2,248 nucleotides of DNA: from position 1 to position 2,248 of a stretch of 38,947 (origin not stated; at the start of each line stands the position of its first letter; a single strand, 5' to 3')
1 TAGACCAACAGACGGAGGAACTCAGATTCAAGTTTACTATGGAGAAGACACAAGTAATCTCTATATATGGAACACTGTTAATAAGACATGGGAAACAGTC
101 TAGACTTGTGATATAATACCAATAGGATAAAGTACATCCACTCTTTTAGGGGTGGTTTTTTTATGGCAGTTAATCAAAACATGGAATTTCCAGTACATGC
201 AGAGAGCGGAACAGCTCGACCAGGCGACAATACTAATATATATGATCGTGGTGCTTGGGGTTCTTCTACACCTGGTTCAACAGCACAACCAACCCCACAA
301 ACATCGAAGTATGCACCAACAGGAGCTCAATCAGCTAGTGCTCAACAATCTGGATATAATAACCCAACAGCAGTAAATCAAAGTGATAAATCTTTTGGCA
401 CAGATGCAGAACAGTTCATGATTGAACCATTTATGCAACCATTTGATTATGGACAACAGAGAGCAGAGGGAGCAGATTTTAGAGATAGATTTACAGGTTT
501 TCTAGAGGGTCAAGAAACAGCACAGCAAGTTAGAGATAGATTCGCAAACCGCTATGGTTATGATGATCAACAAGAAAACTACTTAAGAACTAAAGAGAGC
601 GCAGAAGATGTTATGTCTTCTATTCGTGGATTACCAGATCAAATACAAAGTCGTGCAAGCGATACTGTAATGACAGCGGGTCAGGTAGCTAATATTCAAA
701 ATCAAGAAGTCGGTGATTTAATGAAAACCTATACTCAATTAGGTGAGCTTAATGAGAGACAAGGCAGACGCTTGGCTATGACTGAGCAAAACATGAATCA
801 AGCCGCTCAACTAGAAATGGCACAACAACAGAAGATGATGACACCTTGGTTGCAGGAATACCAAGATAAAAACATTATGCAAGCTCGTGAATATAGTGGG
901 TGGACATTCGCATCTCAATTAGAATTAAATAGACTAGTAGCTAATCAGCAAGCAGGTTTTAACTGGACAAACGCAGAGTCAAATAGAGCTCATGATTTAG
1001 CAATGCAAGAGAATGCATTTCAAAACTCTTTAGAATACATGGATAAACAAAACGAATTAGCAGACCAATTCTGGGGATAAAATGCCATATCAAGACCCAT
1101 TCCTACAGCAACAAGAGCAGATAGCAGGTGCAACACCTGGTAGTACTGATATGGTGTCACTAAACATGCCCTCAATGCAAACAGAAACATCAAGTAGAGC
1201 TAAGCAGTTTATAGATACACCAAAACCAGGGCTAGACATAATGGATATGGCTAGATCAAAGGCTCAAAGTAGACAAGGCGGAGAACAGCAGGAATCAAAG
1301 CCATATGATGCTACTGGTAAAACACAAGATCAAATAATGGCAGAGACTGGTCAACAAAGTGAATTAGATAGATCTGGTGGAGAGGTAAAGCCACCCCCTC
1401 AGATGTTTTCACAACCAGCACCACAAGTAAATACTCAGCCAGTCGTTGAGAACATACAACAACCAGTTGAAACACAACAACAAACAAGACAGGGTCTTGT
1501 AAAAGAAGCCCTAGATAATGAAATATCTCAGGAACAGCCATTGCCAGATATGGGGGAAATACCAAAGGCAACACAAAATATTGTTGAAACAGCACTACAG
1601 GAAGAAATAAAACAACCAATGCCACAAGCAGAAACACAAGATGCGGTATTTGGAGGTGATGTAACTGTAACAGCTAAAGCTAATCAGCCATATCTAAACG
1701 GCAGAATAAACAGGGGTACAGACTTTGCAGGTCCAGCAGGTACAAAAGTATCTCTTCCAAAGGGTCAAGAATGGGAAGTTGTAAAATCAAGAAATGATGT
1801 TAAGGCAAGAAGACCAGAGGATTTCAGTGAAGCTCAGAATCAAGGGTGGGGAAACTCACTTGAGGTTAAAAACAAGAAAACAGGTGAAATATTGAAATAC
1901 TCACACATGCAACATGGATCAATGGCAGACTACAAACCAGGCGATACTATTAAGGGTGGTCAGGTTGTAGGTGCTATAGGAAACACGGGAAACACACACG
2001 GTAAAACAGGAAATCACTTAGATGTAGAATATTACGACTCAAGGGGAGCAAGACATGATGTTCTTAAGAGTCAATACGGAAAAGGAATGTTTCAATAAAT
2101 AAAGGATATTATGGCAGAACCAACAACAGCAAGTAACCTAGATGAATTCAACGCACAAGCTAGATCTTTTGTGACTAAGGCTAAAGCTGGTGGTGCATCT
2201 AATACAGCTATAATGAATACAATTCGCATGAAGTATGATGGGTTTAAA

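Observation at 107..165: Five-copy cassette (extended -10 promoter, -10-like TAGGAT, hairpin, T7) placing a terminator-like element downstream of its own promoter, in front of late operons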

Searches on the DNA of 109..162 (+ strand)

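Call 43: build_rna_model(alignment_id=A4, structure=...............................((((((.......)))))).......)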
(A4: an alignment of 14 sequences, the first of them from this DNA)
Model R1 built from alignment A4 (14 sequences, 57 columns); structure: as given.
model positions 54; base pairs 6; branch points 0; effective number of sequences 8.11; information 1.028 bits per position. Calibrated on 0.2 Mb of random sequence (short: E-values are rough).
structure used (alignment columns):
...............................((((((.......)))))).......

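Call 44: search_with_rna_model(model_id=R1, sources=[window, L001, L002, L003, L005, L007, L008, L010, L131, L132, L133, L134, L135, L136, L137, L138, L139, L140, L141, L142, L143, L144, L145, L146, L147, L148, L149, L150, L151, L152, L153, L154, L155, L156, L157, L158, L159, L160, L161, L162, L163, L164, L165, L166], max_evalue=1, make_alignment=true)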
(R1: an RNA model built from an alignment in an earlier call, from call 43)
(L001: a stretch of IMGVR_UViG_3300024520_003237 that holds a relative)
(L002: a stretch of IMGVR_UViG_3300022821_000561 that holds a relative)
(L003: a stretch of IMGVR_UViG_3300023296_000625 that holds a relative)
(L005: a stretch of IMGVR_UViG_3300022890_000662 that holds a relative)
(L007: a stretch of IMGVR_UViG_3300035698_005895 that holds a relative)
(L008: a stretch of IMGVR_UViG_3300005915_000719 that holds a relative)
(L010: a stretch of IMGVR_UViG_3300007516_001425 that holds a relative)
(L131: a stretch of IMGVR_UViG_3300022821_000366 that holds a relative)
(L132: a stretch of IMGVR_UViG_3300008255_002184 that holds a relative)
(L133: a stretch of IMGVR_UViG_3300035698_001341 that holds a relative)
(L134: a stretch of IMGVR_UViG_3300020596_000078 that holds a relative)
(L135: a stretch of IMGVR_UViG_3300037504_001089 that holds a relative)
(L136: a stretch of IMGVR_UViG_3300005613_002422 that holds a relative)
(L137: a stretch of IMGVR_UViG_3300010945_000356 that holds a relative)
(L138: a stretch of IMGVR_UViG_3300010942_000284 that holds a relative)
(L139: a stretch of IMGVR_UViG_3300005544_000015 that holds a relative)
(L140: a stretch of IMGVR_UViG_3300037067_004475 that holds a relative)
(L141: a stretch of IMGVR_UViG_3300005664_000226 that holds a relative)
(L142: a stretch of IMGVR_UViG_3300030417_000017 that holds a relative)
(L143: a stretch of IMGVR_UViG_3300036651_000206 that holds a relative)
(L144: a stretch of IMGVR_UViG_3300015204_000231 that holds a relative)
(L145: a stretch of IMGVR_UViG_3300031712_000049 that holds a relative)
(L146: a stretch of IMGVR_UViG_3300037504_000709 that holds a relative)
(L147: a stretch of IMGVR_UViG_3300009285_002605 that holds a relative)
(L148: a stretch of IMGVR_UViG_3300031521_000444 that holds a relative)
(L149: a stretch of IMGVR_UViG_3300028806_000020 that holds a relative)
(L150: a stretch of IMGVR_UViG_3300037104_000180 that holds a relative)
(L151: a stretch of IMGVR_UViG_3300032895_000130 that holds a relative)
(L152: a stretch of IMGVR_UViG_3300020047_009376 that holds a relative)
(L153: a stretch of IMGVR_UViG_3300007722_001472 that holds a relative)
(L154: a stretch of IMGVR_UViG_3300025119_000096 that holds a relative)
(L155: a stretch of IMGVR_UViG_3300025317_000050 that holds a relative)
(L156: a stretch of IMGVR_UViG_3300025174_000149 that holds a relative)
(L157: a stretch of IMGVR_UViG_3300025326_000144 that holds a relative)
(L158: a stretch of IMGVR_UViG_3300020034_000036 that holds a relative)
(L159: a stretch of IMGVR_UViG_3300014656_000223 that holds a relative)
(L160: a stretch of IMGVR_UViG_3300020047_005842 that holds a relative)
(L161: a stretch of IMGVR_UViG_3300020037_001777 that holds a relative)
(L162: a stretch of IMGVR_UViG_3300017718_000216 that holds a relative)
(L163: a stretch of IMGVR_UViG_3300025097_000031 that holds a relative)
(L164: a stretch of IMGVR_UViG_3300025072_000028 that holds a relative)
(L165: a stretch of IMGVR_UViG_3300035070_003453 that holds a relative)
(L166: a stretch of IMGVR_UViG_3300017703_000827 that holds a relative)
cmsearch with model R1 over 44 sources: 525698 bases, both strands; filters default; matches with E-value up to 1: 56.
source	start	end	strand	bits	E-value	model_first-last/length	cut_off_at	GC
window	28758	28812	+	71.3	4.3e-11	1-54/54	no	0.33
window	26104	26158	+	70.3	6.9e-11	1-54/54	no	0.33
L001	1596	1648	+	68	1.9e-10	1-54/54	no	0.32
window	109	162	+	66.7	3.4e-10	1-54/54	no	0.31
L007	6103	6156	+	66.2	4.4e-10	1-54/54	no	0.31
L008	2367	2419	+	65.6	5.6e-10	1-54/54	no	0.3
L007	3389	3441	+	64.4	9.6e-10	1-54/54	no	0.34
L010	2663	2716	+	64.4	1e-09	1-54/54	no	0.41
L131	2535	2590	+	61.6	3.5e-09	1-54/54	no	0.25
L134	14949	15000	+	60.5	5.8e-09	1-54/54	no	0.35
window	32132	32186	+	60.4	6.1e-09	1-54/54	no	0.35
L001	4269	4322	+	58.6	1.4e-08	1-54/54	no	0.33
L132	1191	1242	+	56.5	3.5e-08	1-54/54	no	0.33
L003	6476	6526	+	55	6.9e-08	1-54/54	no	0.33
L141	5232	5285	+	53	1.7e-07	1-54/54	no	0.33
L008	5065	5117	+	52.7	2e-07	1-54/54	no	0.32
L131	5258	5314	+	51.6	3.3e-07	1-54/54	no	0.39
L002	6108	6160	+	51.2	3.9e-07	1-54/54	no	0.26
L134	7948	8000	+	50.4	5.6e-07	1-54/54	no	0.32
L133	6405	6460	+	49.6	7.9e-07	1-54/54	no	0.3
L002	3428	3481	+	46.7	3e-06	1-54/54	no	0.31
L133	2387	2442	+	44.4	8.3e-06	1-54/54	no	0.27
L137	11211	11263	+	42.6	1.9e-05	1-54/54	no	0.36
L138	12847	12899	+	42.6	1.9e-05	1-54/54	no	0.36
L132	6883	6934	+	41.6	3e-05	1-54/54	no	0.37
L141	12323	12373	+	39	9.4e-05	1-54/54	no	0.29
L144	990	1044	+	38.6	0.00011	1-54/54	no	0.38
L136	4183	4233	+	38.1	0.00014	1-54/54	no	0.33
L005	5162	5218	+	37.5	0.00018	1-54/54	no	0.28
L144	3772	3829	+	37.2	0.00021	1-54/54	no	0.34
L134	10559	10611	+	37.2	0.00022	3-54/54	no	0.36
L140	23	80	+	35.7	0.00043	1-54/54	no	0.22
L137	6239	6290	+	34.2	0.00084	1-54/54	no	0.31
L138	7875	7926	+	34.2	0.00084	1-54/54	no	0.31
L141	8513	8570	+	33.6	0.0011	1-54/54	no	0.34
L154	6851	6903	+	29.5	0.0071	1-54/54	no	0.42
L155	9582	9634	+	29.5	0.0071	1-54/54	no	0.42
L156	7427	7479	+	29.5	0.0071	1-54/54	no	0.42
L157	11465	11517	+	29.5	0.0071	1-54/54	no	0.42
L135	1772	1823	+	29.4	0.0073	1-54/54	no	0.37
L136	6879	6933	+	29.4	0.0073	1-54/54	no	0.29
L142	4390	4434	+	29.3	0.0077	8-54/54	no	0.33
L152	17067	17124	+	28.2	0.013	1-54/54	no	0.4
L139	7533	7589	+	27.5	0.017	1-54/54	no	0.37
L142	4324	4379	+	23.2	0.12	1-54/54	no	0.39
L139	10447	10507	+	22.6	0.16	1-54/54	no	0.36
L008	5087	5141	-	22.5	0.16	1-54/54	no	0.25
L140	4114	4157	+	22.2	0.19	9-54/54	no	0.3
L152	7920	7947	+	22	0.21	30-54/54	no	0.43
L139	16953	17007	+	21.9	0.22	1-54/54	no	0.35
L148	16092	16140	+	21.7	0.23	1-54/54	no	0.29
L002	6131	6180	-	19.5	0.63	1-54/54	no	0.26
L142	1573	1625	+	19.5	0.64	1-54/54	no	0.42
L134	2094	2128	-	18.7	0.94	1-54/54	no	0.26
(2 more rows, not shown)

Alignment A5: 56 matches aligned to the model, 97 columns, each read 5' to 3' on its own strand. Consensus structure (alignment columns), stored with it:
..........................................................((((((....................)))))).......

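Call 50: search_with_rna_model(model_id=R1, sources=[L172, L176, L177, L178, L181, L182, L183, L184, L185, L186, L187, L188, L189, L190, L191], max_evalue=1, show_alignments=0)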
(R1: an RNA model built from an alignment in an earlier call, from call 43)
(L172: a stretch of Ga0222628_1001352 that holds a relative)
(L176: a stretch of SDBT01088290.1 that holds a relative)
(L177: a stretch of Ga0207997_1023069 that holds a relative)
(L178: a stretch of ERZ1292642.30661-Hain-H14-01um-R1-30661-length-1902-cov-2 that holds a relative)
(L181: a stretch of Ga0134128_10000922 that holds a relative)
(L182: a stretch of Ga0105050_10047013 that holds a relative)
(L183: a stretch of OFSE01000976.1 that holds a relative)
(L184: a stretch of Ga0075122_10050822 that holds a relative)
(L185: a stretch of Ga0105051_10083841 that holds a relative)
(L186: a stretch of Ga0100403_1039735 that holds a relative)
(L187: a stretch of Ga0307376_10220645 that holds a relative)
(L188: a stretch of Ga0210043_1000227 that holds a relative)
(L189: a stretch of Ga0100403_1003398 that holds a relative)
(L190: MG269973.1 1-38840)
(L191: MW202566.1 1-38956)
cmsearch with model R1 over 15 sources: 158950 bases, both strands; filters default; matches with E-value up to 1: 7.
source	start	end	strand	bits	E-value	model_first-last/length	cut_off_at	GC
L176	2804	2854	+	51.8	8.7e-08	1-54/54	no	0.33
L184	697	748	+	50.7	1.4e-07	1-54/54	no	0.27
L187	449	502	+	48.7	3.6e-07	1-54/54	no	0.24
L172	5112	5168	+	37.5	5.6e-05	1-54/54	no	0.28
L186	962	1019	+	35.6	0.00014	1-54/54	no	0.29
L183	5656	5715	+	25.5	0.013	1-54/54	no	0.35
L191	17391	17424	+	18.4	0.32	21-54/54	no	0.26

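Call 51: search_with_rna_model(model_id=R1, sources=[window, L001, L002, L003, L005, L007, L008, L010, L131, L132, L133, L134, L135, L136, L137, L139, L140, L141, L142, L143, L144, L145, L146, L147, L148, L149, L150, L151, L152, L153, L154, L158, L172, L176, L181, L183, L184, L185, L186, L187], max_evalue=0.05, make_alignment=true)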
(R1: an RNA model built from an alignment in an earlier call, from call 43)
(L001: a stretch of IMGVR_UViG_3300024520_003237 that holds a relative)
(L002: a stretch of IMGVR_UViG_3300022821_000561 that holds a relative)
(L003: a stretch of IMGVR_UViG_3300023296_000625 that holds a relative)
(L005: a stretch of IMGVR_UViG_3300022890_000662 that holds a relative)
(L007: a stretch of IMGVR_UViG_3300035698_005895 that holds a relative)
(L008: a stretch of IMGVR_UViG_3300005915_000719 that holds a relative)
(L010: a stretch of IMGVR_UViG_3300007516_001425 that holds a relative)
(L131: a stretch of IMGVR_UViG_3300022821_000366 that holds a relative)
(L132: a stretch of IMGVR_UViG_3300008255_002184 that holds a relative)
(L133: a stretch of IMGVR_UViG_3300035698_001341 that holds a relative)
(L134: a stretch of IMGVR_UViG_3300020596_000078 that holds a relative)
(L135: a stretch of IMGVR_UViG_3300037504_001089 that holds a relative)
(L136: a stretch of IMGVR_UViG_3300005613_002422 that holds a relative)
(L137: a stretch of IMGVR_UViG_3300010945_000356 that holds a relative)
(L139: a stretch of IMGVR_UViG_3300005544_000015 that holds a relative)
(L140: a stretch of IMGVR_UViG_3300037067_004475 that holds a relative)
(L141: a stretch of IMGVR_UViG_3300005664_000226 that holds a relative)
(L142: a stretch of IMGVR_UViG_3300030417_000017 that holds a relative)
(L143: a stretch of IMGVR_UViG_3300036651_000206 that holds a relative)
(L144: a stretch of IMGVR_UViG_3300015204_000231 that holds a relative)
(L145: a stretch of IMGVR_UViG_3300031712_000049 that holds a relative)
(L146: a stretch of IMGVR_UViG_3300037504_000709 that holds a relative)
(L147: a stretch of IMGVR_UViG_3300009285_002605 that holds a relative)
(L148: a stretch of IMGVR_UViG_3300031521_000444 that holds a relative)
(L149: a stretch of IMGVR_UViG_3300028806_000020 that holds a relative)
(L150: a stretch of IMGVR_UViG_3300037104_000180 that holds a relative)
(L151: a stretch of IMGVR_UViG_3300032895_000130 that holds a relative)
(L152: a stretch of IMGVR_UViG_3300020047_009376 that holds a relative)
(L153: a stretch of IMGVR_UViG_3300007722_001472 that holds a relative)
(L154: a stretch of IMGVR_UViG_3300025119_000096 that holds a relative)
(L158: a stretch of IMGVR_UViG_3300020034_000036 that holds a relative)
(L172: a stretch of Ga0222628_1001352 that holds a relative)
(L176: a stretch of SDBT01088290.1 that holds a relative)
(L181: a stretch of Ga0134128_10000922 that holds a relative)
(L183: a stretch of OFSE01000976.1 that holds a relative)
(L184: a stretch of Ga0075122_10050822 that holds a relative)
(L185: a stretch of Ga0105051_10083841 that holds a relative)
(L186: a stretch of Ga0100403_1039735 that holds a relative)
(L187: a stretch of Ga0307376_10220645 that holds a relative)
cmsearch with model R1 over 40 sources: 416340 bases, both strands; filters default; matches with E-value up to 0.05: 46.
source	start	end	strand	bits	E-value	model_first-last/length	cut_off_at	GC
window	28758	28812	+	71.3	3.4e-11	1-54/54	no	0.33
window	26104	26158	+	70.3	5.5e-11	1-54/54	no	0.33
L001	1596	1648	+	68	1.5e-10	1-54/54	no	0.32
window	109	162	+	66.7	2.7e-10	1-54/54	no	0.31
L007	6103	6156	+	66.2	3.5e-10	1-54/54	no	0.31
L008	2367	2419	+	65.6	4.4e-10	1-54/54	no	0.3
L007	3389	3441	+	64.4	7.6e-10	1-54/54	no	0.34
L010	2663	2716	+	64.4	7.9e-10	1-54/54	no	0.41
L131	2535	2590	+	61.6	2.8e-09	1-54/54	no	0.25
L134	14949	15000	+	60.5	4.6e-09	1-54/54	no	0.35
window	32132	32186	+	60.4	4.9e-09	1-54/54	no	0.35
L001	4269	4322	+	58.6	1.1e-08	1-54/54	no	0.33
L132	1191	1242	+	56.5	2.8e-08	1-54/54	no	0.33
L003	6476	6526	+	55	5.5e-08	1-54/54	no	0.33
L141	5232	5285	+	53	1.3e-07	1-54/54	no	0.33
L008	5065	5117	+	52.7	1.6e-07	1-54/54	no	0.32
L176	2804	2854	+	51.8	2.3e-07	1-54/54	no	0.33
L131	5258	5314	+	51.6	2.6e-07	1-54/54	no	0.39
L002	6108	6160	+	51.2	3.1e-07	1-54/54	no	0.26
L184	697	748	+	50.7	3.8e-07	1-54/54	no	0.27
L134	7948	8000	+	50.4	4.4e-07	1-54/54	no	0.32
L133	6405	6460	+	49.6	6.2e-07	1-54/54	no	0.3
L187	449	502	+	48.7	9.4e-07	1-54/54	no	0.24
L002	3428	3481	+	46.7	2.4e-06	1-54/54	no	0.31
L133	2387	2442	+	44.4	6.6e-06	1-54/54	no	0.27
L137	11211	11263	+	42.6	1.5e-05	1-54/54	no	0.36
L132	6883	6934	+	41.6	2.4e-05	1-54/54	no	0.37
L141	12323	12373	+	39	7.4e-05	1-54/54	no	0.29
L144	990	1044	+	38.6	9e-05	1-54/54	no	0.38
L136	4183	4233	+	38.1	0.00011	1-54/54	no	0.33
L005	5162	5218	+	37.5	0.00015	1-54/54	no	0.28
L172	5112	5168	+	37.5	0.00015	1-54/54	no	0.28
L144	3772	3829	+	37.2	0.00017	1-54/54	no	0.34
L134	10559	10611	+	37.2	0.00017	3-54/54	no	0.36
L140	23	80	+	35.7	0.00034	1-54/54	no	0.22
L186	962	1019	+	35.6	0.00035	1-54/54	no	0.29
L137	6239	6290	+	34.2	0.00066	1-54/54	no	0.31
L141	8513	8570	+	33.6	0.00088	1-54/54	no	0.34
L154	6851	6903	+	29.5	0.0056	1-54/54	no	0.42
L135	1772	1823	+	29.4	0.0058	1-54/54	no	0.37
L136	6879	6933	+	29.4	0.0058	1-54/54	no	0.29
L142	4390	4434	+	29.3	0.0061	8-54/54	no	0.33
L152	17067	17124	+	28.2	0.01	1-54/54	no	0.4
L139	7533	7589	+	27.5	0.014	1-54/54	no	0.37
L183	5656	5715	+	25.5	0.033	1-54/54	no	0.35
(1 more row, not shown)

Alignment A6: 46 matches aligned to the model, 96 columns, each read 5' to 3' on its own strand. Consensus structure (alignment columns), stored with it:
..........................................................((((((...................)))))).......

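Call 86: search_with_rna_model(model_id=R1, sources=[L332, L259, L298, L260, L326, L339], max_evalue=1)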
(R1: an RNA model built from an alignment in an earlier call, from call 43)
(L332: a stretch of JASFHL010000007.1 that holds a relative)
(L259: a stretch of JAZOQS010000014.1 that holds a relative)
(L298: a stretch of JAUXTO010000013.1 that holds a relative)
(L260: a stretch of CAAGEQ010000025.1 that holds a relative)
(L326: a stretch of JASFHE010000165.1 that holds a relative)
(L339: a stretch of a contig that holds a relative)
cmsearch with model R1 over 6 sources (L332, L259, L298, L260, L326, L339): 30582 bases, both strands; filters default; matches with E-value up to 1: 9.
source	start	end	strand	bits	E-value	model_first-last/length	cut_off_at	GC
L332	4513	4574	-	47.6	1.2e-07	1-54/54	no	0.31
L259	1086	1130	-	32.6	0.0001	1-54/54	no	0.36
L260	2990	3032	+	23.5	0.0061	14-54/54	no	0.35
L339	1305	1354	+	21.3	0.017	1-54/54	no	0.26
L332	4914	4951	+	20.5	0.023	1-54/54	no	0.16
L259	1084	1115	+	16.1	0.17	22-54/54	no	0.41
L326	589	642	+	15.9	0.19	1-54/54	no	0.26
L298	800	840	-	14.1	0.43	14-54/54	no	0.44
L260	225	263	-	12.5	0.87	1-54/54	no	0.15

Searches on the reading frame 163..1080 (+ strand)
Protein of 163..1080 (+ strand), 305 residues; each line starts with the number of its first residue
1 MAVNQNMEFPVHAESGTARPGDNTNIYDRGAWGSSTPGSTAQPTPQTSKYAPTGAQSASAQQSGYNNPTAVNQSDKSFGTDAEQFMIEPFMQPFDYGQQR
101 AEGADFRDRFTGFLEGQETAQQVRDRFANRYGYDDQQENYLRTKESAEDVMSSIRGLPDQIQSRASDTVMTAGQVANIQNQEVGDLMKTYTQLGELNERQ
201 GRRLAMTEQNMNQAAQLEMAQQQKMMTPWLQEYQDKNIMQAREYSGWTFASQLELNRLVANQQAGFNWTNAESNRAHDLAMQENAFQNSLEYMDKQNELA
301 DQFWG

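Call 20: search_protein_families(library=phrogs, proteins=[window:163-1080:+])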
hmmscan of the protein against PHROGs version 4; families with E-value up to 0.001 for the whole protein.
window:163-1080:+ (305 aa): 1 family
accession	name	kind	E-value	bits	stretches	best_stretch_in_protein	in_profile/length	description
phrog_11100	-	unknown function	0.00082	20.3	0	112-182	23-93/123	-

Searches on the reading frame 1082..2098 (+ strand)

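Call 20: search_protein_families(library=phrogs, proteins=[window:1082-2098:+])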
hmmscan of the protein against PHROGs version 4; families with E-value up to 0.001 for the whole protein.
window:1082-2098:+ (338 aa): 6 families
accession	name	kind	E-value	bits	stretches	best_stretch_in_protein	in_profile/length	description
phrog_6700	-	lysis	2.8e-07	28.8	1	186-319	2604-2713/2898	endolysin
phrog_23188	-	tail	2.3e-06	25.4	1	180-317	3134-3249/5002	tail length tape measure protein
phrog_7767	-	other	7.6e-05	23.5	1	250-332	46-118/194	metallo-endopeptidase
phrog_28672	-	other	0.00058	19.6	1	252-318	315-374/397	metallo-endopeptidase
phrog_3084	-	lysis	0.00061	19.9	1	255-321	56-120/468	endolysin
phrog_167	-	tail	0.00077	18.2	1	192-320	1205-1291/1555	tail length tape measure protein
